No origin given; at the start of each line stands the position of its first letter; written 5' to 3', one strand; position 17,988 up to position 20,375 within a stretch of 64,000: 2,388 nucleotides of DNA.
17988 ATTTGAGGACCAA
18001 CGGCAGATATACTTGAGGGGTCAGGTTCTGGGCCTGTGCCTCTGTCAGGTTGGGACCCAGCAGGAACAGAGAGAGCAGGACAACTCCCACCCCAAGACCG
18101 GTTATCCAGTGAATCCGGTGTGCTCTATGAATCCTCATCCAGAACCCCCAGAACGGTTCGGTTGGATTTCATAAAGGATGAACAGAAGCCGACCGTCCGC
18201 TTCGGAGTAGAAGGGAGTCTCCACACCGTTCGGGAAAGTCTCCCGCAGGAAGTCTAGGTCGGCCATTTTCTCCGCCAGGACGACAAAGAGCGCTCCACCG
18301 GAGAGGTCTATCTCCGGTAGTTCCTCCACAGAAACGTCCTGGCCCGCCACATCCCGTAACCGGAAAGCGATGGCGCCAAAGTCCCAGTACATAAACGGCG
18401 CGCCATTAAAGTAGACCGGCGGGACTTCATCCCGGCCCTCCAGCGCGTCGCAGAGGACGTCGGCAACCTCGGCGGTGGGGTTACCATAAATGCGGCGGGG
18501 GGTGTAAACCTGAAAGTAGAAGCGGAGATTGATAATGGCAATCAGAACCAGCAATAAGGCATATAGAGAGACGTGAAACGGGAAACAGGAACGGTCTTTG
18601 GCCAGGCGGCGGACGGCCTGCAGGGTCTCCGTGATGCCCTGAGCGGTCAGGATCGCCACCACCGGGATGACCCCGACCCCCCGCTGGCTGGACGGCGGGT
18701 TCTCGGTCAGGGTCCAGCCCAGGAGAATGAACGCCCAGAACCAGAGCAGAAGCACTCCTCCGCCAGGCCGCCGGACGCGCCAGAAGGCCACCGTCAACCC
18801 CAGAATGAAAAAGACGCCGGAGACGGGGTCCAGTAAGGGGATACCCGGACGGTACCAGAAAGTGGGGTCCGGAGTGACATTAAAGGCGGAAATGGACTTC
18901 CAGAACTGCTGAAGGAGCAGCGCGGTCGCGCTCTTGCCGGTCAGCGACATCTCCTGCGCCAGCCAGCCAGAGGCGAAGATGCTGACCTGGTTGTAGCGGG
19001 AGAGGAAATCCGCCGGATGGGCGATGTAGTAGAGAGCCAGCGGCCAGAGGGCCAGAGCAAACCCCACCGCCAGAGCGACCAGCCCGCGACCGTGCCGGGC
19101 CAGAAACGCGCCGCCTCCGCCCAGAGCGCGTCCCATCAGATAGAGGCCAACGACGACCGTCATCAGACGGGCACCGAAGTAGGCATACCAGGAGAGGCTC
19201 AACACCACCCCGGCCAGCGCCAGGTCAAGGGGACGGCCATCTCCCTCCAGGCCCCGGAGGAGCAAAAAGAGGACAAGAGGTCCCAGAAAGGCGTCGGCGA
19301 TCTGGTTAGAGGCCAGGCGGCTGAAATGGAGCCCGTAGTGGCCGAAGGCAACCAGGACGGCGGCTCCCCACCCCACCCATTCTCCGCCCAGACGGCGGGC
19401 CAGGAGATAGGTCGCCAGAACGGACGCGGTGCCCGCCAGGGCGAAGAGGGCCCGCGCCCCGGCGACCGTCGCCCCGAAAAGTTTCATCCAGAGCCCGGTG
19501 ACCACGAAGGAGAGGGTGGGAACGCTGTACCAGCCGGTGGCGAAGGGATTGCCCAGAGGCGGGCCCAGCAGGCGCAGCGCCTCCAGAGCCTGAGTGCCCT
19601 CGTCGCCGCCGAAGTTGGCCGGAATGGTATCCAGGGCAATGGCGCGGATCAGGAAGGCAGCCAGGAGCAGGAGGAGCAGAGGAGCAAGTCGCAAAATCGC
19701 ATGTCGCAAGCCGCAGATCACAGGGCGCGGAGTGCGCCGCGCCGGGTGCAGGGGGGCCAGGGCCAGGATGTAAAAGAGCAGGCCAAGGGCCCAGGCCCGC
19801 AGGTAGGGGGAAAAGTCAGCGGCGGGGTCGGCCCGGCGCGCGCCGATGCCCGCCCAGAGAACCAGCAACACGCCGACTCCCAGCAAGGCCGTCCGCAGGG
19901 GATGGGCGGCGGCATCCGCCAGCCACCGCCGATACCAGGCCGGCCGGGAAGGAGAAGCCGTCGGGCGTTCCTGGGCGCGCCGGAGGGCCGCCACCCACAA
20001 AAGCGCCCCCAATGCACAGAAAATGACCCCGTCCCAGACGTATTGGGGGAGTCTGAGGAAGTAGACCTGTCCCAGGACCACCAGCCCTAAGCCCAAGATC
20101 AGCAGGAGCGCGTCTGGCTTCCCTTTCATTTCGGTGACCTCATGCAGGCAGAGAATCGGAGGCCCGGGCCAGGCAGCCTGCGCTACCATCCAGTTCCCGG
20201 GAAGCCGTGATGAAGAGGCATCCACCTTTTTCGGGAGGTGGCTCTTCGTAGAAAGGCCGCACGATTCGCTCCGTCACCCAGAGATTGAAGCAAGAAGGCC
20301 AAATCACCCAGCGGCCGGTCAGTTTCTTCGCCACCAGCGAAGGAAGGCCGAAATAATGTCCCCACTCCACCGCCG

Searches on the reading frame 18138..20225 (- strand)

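Call 62: search_protein_families(library=pfam, proteins=[window:18138-20225:-], max_evalue=0.001)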
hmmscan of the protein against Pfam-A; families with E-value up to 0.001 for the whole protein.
window:18138-20225:- (696 aa): 1 family
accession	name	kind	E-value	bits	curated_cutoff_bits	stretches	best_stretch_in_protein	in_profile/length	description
PF13231.12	PMT_2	-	3.9e-07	30.8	26.1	1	236-369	3-134/160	Dolichyl-phosphate-mannose-protein mannosyltransferase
